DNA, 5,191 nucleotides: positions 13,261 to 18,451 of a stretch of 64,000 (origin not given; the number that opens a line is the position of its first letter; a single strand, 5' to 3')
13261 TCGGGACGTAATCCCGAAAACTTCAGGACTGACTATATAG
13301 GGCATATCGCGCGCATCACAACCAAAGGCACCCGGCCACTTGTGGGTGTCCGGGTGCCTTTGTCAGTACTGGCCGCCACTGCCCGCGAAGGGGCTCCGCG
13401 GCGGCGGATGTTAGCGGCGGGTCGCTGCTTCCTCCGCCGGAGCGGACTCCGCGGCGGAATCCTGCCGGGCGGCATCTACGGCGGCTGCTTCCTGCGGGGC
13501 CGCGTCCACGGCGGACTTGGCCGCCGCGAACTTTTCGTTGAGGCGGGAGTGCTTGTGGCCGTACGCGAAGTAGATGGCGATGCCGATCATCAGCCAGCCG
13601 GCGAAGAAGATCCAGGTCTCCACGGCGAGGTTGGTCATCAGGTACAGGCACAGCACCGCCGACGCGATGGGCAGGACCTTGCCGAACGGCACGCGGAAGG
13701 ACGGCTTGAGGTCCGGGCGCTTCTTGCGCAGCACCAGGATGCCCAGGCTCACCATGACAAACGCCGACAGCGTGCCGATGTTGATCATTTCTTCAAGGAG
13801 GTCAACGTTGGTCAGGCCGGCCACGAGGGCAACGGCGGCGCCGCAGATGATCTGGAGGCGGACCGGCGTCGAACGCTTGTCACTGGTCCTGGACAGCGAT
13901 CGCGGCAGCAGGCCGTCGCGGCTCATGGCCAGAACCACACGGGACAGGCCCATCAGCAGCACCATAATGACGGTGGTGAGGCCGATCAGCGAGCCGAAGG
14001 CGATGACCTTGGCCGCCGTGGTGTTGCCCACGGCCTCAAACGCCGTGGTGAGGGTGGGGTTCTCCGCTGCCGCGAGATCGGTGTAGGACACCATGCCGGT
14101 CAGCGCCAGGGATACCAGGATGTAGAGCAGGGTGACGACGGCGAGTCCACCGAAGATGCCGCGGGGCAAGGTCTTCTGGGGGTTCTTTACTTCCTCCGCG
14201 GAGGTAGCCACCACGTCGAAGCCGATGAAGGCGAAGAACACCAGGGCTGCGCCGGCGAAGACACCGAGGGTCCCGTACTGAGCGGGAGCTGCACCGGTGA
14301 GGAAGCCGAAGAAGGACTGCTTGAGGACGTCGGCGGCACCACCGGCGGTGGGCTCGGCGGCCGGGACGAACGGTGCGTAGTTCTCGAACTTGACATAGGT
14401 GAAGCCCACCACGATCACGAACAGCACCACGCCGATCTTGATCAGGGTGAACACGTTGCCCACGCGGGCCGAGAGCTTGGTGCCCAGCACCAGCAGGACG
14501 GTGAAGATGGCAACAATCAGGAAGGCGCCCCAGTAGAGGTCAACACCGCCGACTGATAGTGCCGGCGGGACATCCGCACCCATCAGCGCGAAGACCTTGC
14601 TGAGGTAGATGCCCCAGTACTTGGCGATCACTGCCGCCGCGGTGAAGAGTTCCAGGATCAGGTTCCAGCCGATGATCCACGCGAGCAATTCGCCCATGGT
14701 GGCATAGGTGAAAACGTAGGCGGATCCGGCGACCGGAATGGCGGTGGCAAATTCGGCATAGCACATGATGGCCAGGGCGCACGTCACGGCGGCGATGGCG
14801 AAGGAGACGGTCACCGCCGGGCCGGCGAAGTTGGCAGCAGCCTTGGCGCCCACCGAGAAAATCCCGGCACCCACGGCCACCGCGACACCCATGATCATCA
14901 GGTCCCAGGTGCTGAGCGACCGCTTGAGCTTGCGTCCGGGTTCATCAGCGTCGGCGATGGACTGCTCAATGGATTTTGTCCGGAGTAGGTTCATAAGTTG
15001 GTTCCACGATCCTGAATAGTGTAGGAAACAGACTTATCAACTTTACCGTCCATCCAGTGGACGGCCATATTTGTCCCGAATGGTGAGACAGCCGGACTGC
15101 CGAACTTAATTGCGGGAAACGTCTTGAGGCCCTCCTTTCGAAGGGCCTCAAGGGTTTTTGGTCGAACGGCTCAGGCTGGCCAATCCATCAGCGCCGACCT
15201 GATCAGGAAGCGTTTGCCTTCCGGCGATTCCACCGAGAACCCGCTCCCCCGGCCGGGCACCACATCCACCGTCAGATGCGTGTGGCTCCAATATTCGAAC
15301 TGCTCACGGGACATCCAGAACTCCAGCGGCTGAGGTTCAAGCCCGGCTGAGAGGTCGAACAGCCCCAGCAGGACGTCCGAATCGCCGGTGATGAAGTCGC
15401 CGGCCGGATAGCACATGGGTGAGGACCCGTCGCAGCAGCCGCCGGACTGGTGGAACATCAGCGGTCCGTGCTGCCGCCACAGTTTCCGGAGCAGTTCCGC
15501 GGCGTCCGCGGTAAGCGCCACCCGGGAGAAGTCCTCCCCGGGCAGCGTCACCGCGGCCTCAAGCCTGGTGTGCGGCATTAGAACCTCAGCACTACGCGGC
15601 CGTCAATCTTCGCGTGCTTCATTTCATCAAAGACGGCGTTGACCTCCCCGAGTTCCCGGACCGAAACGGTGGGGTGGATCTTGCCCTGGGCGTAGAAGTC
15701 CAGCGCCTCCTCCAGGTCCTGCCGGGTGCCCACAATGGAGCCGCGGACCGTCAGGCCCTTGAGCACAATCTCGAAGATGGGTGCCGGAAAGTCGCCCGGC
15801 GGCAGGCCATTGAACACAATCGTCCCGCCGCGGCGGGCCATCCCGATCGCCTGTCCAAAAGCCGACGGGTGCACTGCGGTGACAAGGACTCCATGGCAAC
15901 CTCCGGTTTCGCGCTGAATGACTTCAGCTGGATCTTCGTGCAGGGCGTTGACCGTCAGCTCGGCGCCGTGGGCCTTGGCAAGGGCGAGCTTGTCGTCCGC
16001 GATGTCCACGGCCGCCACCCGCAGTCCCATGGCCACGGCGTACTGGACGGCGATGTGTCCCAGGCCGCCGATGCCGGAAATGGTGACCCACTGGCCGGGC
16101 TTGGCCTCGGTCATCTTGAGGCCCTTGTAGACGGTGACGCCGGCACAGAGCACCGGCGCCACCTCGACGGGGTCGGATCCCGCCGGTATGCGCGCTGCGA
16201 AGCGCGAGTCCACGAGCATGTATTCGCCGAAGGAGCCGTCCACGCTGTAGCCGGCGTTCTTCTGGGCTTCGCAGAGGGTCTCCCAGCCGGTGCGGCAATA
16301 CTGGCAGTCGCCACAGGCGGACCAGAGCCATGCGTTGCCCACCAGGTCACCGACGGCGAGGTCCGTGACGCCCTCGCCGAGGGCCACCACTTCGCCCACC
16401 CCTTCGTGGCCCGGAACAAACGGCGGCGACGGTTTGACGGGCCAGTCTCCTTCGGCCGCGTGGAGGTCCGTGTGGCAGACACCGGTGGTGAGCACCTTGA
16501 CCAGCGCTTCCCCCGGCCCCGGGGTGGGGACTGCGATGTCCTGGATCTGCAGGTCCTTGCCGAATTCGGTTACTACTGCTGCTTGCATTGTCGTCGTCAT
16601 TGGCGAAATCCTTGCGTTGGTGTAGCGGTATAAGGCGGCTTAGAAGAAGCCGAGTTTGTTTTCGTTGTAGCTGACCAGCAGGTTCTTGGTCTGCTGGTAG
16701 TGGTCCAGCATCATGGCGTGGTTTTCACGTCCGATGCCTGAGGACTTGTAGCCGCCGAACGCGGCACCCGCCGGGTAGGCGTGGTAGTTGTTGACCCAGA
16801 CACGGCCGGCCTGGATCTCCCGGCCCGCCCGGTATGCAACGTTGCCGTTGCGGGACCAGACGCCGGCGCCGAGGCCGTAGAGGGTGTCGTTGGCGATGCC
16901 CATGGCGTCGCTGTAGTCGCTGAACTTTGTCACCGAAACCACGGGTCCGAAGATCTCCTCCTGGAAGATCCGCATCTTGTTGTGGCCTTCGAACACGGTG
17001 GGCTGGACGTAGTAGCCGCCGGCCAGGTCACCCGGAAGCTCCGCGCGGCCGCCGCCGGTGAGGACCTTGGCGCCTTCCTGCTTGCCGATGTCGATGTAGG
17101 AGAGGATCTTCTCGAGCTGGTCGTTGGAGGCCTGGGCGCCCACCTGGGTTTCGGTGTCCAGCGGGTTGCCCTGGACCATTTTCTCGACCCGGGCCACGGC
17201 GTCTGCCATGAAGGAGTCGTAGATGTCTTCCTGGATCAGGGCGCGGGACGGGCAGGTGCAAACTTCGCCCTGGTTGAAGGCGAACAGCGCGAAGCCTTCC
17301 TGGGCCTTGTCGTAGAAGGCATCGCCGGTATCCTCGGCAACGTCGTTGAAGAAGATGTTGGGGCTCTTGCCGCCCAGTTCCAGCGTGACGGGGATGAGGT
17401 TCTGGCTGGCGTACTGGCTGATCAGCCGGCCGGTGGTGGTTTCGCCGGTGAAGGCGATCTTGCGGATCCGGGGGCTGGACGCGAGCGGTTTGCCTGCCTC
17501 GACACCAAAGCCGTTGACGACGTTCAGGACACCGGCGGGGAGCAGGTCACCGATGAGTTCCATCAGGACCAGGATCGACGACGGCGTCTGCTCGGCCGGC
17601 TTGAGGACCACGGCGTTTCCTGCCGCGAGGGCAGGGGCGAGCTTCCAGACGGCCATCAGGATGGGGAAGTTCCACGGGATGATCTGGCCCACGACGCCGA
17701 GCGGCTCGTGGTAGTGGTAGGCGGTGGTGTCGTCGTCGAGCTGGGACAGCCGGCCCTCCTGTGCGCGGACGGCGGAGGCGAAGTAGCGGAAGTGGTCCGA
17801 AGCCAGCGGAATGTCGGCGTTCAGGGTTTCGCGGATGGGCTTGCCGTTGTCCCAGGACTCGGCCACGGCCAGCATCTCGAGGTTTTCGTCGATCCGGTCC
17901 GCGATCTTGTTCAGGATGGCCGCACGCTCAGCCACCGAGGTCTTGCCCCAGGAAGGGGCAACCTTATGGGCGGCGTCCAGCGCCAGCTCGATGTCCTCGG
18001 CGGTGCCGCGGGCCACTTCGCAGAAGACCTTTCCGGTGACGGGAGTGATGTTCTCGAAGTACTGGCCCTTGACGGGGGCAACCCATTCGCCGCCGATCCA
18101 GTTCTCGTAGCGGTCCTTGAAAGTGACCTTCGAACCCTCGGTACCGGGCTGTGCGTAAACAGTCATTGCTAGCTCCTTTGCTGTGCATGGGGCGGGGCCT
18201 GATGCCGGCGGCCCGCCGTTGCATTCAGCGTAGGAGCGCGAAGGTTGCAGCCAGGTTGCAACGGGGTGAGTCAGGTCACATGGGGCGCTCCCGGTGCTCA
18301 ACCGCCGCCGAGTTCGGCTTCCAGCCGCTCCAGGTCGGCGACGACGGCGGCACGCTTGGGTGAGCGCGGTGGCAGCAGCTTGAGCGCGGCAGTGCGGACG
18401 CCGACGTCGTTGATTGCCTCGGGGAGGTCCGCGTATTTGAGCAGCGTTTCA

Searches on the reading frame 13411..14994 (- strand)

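Call 55: search_protein_families(library=pfam, proteins=[window:13411-14994:-], max_evalue=0.00001)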
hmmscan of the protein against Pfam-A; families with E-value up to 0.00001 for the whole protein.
window:13411-14994:- (527 aa): 3 families
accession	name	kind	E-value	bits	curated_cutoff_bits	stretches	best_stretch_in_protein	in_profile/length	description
PF13520.12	AA_permease_2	-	9.8e-54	183.3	27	1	27-460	1-408/427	Amino acid permease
PF00324.27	AA_permease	-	6.3e-39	134.4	24.6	1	32-454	2-418/470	Amino acid permease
PF13906.12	AA_permease_C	-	1.6e-11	44.6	27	1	433-483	1-51/51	C-terminus of AA_permease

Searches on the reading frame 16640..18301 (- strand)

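Call 55: search_protein_families(library=pfam, proteins=[window:16640-18301:-], max_evalue=0.00001)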
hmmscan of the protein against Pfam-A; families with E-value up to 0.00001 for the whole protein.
window:16640-18301:- (553 aa): 1 family
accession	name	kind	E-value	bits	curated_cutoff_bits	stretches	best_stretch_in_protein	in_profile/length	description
PF00171.27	Aldedh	-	1.5e-155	518.7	23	1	73-540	1-460/461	Aldehyde dehydrogenase family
